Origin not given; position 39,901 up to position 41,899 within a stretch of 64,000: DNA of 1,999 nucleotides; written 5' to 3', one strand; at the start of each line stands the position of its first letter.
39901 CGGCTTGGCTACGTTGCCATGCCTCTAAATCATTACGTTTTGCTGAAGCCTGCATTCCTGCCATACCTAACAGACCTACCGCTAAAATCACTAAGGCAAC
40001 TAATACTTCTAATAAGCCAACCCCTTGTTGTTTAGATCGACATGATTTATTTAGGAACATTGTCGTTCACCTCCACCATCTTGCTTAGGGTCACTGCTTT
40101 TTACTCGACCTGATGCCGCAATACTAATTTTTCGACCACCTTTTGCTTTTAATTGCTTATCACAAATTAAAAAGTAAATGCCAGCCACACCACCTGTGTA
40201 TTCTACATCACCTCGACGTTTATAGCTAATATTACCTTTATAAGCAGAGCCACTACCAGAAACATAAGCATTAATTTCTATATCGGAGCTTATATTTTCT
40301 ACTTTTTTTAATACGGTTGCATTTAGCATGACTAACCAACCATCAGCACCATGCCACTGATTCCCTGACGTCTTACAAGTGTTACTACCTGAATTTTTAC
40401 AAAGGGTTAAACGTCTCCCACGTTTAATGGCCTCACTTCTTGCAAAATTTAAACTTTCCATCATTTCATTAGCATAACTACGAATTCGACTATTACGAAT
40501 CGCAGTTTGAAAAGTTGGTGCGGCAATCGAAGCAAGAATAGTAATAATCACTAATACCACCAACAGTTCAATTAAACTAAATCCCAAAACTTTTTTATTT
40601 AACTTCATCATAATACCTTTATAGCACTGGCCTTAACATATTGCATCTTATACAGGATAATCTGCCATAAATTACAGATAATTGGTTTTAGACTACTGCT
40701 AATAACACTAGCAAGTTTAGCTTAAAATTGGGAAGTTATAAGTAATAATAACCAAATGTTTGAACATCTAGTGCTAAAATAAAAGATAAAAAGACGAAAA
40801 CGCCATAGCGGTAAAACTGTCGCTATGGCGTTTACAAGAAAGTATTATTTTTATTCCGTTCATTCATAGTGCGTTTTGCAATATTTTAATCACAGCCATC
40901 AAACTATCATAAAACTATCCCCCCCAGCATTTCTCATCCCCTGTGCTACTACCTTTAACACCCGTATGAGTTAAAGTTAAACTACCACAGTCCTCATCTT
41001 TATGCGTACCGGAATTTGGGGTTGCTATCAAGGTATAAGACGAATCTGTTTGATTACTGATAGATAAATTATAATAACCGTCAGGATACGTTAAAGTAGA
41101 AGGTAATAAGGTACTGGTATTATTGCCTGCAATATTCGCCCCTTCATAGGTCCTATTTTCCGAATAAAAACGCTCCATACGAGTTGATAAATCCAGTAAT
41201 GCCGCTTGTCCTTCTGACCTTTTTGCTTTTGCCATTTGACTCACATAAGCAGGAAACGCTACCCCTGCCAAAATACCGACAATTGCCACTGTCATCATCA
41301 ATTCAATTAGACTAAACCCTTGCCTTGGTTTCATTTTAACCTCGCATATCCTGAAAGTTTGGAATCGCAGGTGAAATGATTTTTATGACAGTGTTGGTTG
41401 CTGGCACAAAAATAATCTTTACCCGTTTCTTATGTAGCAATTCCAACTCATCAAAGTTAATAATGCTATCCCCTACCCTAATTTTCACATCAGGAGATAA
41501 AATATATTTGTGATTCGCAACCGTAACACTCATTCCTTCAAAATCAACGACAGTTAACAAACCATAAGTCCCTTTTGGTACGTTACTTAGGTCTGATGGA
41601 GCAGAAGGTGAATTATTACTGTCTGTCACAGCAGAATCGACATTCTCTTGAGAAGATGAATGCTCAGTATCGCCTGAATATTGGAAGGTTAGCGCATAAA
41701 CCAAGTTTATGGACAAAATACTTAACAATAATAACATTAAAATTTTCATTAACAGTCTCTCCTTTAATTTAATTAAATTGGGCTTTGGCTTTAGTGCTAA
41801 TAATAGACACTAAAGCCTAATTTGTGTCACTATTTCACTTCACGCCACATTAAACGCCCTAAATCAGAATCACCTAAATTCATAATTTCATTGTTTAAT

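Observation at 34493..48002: Two complete, tandem, divergent type IV pilus minor-pilin operons (fimT-pilV-pilW-pilX-pilY1-[pilY2]-pilE x2)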

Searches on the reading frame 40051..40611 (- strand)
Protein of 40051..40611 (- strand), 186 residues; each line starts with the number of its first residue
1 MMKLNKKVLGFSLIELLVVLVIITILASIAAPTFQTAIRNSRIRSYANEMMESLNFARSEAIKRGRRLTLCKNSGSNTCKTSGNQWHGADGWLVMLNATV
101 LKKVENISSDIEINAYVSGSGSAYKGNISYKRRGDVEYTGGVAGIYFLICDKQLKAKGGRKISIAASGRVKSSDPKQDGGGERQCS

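Call 5: search_protein_families(library=pfam, proteins=[window:40051-40611:-], max_evalue=0.01)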
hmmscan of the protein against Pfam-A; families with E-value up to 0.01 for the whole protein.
window:40051-40611:- (186 aa): 2 families
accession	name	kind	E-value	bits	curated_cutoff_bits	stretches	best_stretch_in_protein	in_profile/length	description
PF12019.13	GspH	-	2.6e-12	47.6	21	1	47-168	2-108/108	Type II transport protein GspH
PF07963.17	N_methyl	-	1.7e-07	31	21.2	1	6-30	2-26/27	Prokaryotic N-terminal methylation motif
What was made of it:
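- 40051..40611 (-): Set B gene 1: FimT/FimU-like minor pilin, 186 aa. PF12019 GspH 47.6 bits and N_methyl (call 5).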

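Call 7: search_protein_families(library=ncbifam, proteins=[window:40051-40611:-], max_evalue=0.01)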
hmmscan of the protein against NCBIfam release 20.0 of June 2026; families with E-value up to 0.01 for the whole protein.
window:40051-40611:- (186 aa): 12 families
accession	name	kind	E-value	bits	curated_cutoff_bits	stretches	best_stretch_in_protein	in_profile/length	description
TIGR01708.2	typeII_sec_gspH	equivalog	1.5e-11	44.6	80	1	10-70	3-63/169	type II secretion system minor pseudopilin GspH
TIGR02596.1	TIGR02596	subfamily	3.6e-10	40.2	70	1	11-68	1-58/196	Verru_Chthon cassette protein D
NF047827.1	T3SSXpsH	equivalog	4e-08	33.2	160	1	10-79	2-71/145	type II secretion system protein XpsH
NF007800.0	PRK10506.1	equivalog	1.6e-07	31.3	158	1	4-84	4-85/163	prepilin peptidase-dependent protein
NF007862.0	PRK10574.1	equivalog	3.7e-07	30.4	138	1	8-43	4-39/145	prepilin peptidase-dependent pilin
NF040982.1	ComGD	equivalog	2.1e-06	28.2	70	1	10-81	3-74/139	competence type IV pilus minor pilin ComGD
TIGR02532.1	IV_pilin_GFxxxE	domain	4.4e-06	26.3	16.3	1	10-31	3-24/24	prepilin-type N-terminal cleavage/methylation domain-containing protein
NF041775.1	typeIV_PilA_Myxo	equivalog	1.2e-05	25.3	400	1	3-38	5-40/214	type IV pilin protein PilA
TIGR01710.1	typeII_sec_gspG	equivalog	1.5e-05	25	88.85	1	10-46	2-38/134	type II secretion system major pseudopilin GspG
NF041013.1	T4P_ComGE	equivalog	0.00017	21.6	49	1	6-43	1-38/83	competence type IV pilus minor pilin ComGE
NF040999.1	pilin_ComGC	equivalog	0.00026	21.1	75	1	10-35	3-28/84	competence type IV pilus major pilin ComGC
NF041002.1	pilin_ComGF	equivalog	0.0035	17.6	80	1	10-43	3-36/139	competence type IV pilus minor pilin ComGF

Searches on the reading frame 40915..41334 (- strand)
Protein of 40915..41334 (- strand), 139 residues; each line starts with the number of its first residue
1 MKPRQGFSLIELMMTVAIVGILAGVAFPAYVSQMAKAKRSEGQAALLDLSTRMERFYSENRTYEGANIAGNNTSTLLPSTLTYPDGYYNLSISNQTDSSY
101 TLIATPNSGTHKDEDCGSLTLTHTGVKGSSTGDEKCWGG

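Call 4: search_protein_families(library=pfam, proteins=[window:40915-41334:-], max_evalue=0.01)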
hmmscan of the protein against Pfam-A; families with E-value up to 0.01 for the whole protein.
window:40915-41334:- (139 aa): 2 families
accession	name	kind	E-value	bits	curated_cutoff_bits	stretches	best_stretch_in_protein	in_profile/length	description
PF16732.10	ComP_DUS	-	4.5e-23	82.4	27.3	1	28-120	1-87/87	Type IV minor pilin ComP, DNA uptake sequence receptor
PF07963.17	N_methyl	-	1.3e-08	34.5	21.2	1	1-27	1-27/27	Prokaryotic N-terminal methylation motif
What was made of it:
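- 40915..41334 (-): Set A gene 7: PilE-like pilin, 139 aa. PF16732 ComP_DUS fold 82.4 bits and N_methyl (call 4).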

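Call 6: search_protein_families(library=ncbifam, proteins=[window:40915-41334:-], max_evalue=0.01)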
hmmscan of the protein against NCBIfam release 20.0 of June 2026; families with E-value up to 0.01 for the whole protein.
window:40915-41334:- (139 aa): 9 families
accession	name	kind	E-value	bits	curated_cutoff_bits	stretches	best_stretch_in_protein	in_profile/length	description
NF041775.1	typeIV_PilA_Myxo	equivalog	7.2e-13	49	400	1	4-64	9-70/214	type IV pilin protein PilA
TIGR01710.1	typeII_sec_gspG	equivalog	1.7e-08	34.6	88.85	1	5-65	1-61/134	type II secretion system major pseudopilin GspG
NF007862.0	PRK10574.1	equivalog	2e-08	34.5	138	1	1-49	1-49/145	prepilin peptidase-dependent pilin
TIGR02532.1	IV_pilin_GFxxxE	domain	4.1e-08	32.7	16.3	1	4-26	1-23/24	prepilin-type N-terminal cleavage/methylation domain-containing protein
TIGR01708.2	typeII_sec_gspH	equivalog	1.7e-05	24.9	80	1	5-50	2-44/169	type II secretion system minor pseudopilin GspH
NF041013.1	T4P_ComGE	equivalog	0.0012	18.9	49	1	5-54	4-54/83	competence type IV pilus minor pilin ComGE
NF040999.1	pilin_ComGC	equivalog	0.003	17.7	75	1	5-54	2-51/84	competence type IV pilus major pilin ComGC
NF007800.0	PRK10506.1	equivalog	0.0064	16.3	158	1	1-38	5-42/163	prepilin peptidase-dependent protein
TIGR02596.1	TIGR02596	subfamily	0.0077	16.3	70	0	7-44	1-37/196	Verru_Chthon cassette protein D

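Call 10: find_encoding_contigs(protein=window:40915-41334:-, flank=10000, max_places=6)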
Protein window:40915-41334:- (139 aa): 3 contigs read that carry it; 2 places shown.
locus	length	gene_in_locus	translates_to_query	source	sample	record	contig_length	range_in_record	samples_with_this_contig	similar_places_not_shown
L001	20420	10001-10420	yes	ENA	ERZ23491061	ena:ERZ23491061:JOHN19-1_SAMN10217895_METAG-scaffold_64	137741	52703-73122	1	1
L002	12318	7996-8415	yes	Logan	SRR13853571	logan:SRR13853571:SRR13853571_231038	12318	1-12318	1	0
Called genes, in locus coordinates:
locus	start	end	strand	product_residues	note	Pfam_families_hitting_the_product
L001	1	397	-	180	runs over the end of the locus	-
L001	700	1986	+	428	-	-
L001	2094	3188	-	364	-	PF00890:FAD_binding_2, PF01134:GIDA (faint), PF01266:DAO, PF03486:HI0933_like (weak), PF07992:Pyr_redox_2 (faint), PF13454:NAD_binding_9 (faint), PF13738:Pyr_redox_3 (weak)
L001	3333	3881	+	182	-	PF07963:N_methyl (weak), PF12019:GspH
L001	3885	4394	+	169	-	PF07963:N_methyl, PF22150:Tt1218-like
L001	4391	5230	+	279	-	PF16074:PilW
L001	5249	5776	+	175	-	PF14341:PilX_N, PF13681:PilX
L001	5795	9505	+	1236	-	PF05567:T4P_PilY1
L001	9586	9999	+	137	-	-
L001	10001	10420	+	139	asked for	PF07963:N_methyl, PF16732:ComP_DUS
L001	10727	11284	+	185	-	PF07963:N_methyl, PF12019:GspH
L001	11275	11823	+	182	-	PF07963:N_methyl (weak), PF22150:Tt1218-like (weak)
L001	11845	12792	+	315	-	PF07963:N_methyl, PF16074:PilW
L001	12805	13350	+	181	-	PF14341:PilX_N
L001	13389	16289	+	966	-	PF00092:VWA (faint), PF13519:VWA_2, PF05567:T4P_PilY1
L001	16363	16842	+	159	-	PF07963:N_methyl (weak), PF16732:ComP_DUS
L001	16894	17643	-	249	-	PF04333:MlaA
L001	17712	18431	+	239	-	PF00929:RNase_T, PF16473:Rv2179c-like (weak)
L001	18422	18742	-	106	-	PF00462:Glutaredoxin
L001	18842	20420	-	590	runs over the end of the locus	PF13522:GATase_6, PF12481:DUF3700 (weak), PF13537:GATase_7, PF00733:Asn_synthase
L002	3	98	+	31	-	?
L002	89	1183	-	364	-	PF00890:FAD_binding_2, PF01134:GIDA (faint), PF01266:DAO, PF03486:HI0933_like (weak), PF07992:Pyr_redox_2 (faint), PF13454:NAD_binding_9 (faint), PF13738:Pyr_redox_3 (weak)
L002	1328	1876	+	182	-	PF07963:N_methyl (weak), PF12019:GspH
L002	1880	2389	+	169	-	PF07963:N_methyl, PF22150:Tt1218-like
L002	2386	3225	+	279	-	PF16074:PilW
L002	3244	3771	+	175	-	PF14341:PilX_N, PF13681:PilX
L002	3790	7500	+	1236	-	PF05567:T4P_PilY1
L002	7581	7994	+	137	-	-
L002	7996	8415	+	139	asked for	PF07963:N_methyl, PF16732:ComP_DUS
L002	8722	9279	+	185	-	PF07963:N_methyl, PF12019:GspH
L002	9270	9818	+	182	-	PF07963:N_methyl (weak), PF22150:Tt1218-like (weak)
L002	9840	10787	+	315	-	PF07963:N_methyl, PF16074:PilW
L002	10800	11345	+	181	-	PF14341:PilX_N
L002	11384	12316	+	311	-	?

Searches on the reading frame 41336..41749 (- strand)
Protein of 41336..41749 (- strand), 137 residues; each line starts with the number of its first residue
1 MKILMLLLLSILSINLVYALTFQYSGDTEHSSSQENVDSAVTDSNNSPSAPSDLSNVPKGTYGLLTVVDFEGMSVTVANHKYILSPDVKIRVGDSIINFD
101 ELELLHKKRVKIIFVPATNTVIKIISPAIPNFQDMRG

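Call 4: search_protein_families(library=pfam, proteins=[window:41336-41749:-], max_evalue=0.01)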
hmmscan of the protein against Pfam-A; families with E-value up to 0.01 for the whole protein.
window:41336-41749:- (137 aa): 0 families

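Call 6: search_protein_families(library=ncbifam, proteins=[window:41336-41749:-], max_evalue=0.01)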
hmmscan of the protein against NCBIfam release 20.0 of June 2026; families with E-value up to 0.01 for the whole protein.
window:41336-41749:- (137 aa): 0 families

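Call 41: search_protein_families(library=pfam, proteins=[window:41336-41749:-], max_evalue=1)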
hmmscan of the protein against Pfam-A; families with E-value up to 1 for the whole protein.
window:41336-41749:- (137 aa): 0 families
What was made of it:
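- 41336..41749 (-): Set A gene 6: small secreted protein (137 aa) in the PilY2 position. No Pfam or NCBIfam hit (calls 4, 6, 41).
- On Type IVa pilus core minor-pilin/PilY1 operon (fimU-pilVWXY1-pilE type): Set A's 137-aa protein has no Pfam hit (calls 4, 41).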
